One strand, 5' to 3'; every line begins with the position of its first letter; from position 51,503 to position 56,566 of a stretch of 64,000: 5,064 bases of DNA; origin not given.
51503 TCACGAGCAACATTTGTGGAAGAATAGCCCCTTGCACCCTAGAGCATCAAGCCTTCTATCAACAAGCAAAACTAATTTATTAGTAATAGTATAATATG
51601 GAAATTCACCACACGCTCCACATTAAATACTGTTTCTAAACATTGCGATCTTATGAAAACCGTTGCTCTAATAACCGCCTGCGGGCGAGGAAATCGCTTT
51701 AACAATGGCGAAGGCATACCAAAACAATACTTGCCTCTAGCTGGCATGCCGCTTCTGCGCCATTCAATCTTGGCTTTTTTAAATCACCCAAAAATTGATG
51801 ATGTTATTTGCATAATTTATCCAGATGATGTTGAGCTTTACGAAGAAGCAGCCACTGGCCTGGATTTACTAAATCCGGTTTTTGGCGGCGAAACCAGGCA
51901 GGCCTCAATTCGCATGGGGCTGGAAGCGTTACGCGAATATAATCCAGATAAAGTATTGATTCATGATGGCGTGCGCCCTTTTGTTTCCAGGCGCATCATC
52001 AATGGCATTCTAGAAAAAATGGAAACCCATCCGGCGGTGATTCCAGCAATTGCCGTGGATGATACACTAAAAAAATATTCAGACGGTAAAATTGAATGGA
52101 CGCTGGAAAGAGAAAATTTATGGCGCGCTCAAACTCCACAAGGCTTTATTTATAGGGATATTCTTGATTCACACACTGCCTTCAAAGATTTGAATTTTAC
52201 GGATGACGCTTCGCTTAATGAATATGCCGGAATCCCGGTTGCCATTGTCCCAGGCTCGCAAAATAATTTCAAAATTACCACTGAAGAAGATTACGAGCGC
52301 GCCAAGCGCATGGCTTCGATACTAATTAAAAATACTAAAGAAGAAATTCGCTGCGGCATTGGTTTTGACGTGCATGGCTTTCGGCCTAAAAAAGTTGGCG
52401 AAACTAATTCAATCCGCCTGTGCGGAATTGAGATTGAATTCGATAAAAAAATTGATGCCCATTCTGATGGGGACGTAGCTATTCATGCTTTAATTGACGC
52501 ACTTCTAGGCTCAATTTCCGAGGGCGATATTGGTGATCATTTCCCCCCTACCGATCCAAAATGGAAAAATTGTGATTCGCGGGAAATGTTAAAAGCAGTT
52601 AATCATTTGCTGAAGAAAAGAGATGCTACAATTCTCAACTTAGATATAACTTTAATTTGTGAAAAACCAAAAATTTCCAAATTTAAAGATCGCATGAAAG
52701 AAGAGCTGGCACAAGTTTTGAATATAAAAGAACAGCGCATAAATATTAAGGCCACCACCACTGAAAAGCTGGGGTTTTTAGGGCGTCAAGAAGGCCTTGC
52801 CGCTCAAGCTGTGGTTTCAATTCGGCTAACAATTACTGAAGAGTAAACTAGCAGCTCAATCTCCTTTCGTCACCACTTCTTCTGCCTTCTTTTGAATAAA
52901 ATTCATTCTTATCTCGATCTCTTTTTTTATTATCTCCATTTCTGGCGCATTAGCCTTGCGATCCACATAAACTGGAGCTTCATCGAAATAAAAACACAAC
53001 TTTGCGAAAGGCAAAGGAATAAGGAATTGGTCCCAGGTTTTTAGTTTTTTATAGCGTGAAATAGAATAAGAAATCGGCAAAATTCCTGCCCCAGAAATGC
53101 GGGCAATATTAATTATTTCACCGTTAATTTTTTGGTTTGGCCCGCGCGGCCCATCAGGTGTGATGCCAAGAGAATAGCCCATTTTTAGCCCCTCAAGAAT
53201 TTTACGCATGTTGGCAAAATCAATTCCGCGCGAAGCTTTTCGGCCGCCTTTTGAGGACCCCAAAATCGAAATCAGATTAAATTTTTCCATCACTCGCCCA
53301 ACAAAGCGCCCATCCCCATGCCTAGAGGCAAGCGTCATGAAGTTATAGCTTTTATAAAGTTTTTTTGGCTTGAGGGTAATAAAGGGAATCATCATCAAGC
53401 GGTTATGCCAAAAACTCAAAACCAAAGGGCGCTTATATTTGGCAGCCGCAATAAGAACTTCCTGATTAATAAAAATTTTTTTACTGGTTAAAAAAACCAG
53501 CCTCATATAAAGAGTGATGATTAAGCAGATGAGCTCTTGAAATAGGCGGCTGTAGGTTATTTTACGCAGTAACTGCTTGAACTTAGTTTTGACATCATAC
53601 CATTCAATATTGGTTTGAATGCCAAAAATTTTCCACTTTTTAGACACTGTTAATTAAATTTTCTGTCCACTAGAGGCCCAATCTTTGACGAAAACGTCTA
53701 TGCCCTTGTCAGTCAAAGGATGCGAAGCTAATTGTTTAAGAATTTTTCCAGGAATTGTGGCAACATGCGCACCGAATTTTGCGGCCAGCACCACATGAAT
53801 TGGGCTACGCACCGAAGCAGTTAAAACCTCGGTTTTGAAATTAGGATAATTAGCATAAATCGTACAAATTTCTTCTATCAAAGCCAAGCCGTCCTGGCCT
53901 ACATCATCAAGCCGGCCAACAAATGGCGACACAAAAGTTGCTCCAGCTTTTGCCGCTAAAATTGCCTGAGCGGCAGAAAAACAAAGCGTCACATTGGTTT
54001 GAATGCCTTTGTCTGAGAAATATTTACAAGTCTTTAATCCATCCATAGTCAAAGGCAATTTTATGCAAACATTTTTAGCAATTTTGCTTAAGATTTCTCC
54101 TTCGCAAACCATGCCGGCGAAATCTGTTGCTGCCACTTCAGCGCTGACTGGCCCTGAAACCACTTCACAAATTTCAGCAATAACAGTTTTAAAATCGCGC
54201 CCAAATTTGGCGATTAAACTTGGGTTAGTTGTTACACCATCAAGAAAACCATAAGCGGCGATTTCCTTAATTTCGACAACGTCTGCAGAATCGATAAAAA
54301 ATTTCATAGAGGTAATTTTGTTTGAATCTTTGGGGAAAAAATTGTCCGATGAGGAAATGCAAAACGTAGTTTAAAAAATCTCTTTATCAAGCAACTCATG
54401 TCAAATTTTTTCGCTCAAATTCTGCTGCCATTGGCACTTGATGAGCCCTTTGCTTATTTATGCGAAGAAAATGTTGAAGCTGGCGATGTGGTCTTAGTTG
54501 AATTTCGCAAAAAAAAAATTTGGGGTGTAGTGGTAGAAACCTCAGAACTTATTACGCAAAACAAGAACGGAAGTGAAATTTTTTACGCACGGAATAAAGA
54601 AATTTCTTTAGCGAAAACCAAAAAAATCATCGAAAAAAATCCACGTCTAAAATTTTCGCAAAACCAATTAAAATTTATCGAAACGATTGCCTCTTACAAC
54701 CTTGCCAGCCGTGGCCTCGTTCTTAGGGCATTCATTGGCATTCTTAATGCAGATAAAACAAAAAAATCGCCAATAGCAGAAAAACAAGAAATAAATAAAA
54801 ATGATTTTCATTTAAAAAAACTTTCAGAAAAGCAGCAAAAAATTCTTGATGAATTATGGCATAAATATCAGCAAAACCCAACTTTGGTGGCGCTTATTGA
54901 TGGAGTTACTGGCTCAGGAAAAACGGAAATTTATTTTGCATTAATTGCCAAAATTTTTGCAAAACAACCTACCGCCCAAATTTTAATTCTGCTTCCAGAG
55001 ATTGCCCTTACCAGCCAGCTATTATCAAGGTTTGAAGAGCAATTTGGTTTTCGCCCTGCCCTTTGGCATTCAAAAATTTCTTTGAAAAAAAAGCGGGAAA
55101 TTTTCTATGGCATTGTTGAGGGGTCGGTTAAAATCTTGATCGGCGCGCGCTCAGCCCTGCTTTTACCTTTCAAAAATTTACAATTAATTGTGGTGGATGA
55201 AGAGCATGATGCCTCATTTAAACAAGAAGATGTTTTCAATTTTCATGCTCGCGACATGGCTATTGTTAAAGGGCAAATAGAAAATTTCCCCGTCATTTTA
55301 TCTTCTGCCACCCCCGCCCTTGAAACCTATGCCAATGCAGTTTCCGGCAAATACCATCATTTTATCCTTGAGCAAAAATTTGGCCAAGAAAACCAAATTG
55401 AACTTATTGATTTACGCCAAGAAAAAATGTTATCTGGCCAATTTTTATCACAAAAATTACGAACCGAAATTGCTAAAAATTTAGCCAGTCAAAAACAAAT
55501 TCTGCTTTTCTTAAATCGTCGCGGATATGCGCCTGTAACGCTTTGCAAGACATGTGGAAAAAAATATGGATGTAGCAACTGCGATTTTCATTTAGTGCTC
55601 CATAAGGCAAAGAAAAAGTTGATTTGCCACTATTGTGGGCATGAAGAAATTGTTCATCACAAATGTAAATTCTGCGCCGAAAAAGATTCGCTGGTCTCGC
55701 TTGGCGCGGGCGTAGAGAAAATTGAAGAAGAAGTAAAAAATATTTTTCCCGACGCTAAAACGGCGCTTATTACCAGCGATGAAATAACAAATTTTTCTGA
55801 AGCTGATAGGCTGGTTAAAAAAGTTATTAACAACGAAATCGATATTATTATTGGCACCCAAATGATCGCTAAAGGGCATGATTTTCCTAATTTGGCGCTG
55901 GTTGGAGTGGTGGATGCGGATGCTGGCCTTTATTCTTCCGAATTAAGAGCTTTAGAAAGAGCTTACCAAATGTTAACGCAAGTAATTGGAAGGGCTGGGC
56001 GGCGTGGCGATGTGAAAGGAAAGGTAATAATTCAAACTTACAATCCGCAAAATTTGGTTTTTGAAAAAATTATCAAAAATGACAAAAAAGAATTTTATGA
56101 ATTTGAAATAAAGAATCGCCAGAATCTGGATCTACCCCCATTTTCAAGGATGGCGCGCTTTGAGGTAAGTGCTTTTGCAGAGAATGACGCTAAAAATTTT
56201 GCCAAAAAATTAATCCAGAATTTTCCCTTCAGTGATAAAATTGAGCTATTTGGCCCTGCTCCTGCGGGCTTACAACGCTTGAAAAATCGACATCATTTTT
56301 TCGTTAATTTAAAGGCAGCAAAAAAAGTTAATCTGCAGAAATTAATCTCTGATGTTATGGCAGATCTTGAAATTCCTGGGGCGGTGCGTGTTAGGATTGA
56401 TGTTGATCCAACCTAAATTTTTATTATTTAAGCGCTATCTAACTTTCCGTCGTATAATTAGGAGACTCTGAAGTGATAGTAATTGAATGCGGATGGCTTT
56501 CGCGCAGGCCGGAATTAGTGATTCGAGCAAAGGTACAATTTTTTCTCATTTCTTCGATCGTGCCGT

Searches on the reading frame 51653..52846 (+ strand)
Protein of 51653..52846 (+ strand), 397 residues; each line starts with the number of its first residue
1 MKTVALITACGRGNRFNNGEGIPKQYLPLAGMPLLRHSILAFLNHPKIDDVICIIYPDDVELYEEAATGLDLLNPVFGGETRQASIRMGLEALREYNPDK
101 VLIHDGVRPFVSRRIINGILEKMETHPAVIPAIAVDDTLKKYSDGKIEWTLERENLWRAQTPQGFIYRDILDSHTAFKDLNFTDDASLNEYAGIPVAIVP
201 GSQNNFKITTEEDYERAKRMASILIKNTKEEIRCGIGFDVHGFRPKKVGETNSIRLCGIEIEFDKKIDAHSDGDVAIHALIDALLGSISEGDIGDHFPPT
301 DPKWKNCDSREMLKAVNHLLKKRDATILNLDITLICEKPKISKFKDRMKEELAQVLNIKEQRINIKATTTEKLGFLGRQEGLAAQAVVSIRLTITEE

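Call 22: search_protein_families(library=pfam, proteins=[window:51653-52846:+], max_evalue=0.00001)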
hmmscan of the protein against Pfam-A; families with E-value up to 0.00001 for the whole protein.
window:51653-52846:+ (397 aa): 3 families
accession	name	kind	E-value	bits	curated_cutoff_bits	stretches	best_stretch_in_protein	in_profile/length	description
PF02542.21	YgbB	-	1.2e-59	201.6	26.7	1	232-390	1-154/155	YgbB family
PF01128.25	IspD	-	2.6e-56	191.3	27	1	4-218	2-216/221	2-C-methyl-D-erythritol 4-phosphate cytidylyltransferase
PF12804.13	NTP_transf_3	-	3e-08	34.4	27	1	5-132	1-120/160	MobA-like NTP transferase domain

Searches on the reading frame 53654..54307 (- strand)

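Call 81: search_protein_families(library=pfam, proteins=[window:53654-54307:-], max_evalue=0.0001)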
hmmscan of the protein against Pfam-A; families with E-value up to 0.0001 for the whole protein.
window:53654-54307:- (217 aa): 1 family
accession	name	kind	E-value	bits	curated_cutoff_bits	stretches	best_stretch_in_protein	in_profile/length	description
PF00923.25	TAL_FSA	-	5.7e-59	200.3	27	1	3-212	1-280/285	Transaldolase/Fructose-6-phosphate aldolase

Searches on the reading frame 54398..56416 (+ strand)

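Call 22: search_protein_families(library=pfam, proteins=[window:54398-56416:+], max_evalue=0.00001)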
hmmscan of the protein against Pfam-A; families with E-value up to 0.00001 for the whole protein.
window:54398-56416:+ (672 aa): 6 families
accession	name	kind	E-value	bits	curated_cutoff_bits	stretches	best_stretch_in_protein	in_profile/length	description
PF00270.35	DEAD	-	1.8e-18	67.3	26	1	165-311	17-164/167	DEAD/DEAH box helicase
PF18074.6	PriA_C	-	1.5e-16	61.4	26.9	1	581-671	1-95/95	Primosomal protein N C-terminal domain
PF04851.21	ResIII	-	2.5e-15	57.2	22.5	1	141-287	3-143/164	Type III restriction enzyme, res subunit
PF17764.6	PriA_3primeBD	-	3.6e-11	43.2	22.7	1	7-113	1-95/96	3'DNA-binding domain (3'BD)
PF00271.37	Helicase_C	-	1.5e-10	41.8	23.5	1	452-537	39-110/110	Helicase conserved C-terminal domain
PF18319.7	Zn_ribbon_PriA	-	2e-09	37.7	26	1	392-417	1-26/27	PriA DNA helicase Cys-rich region (CRR) domain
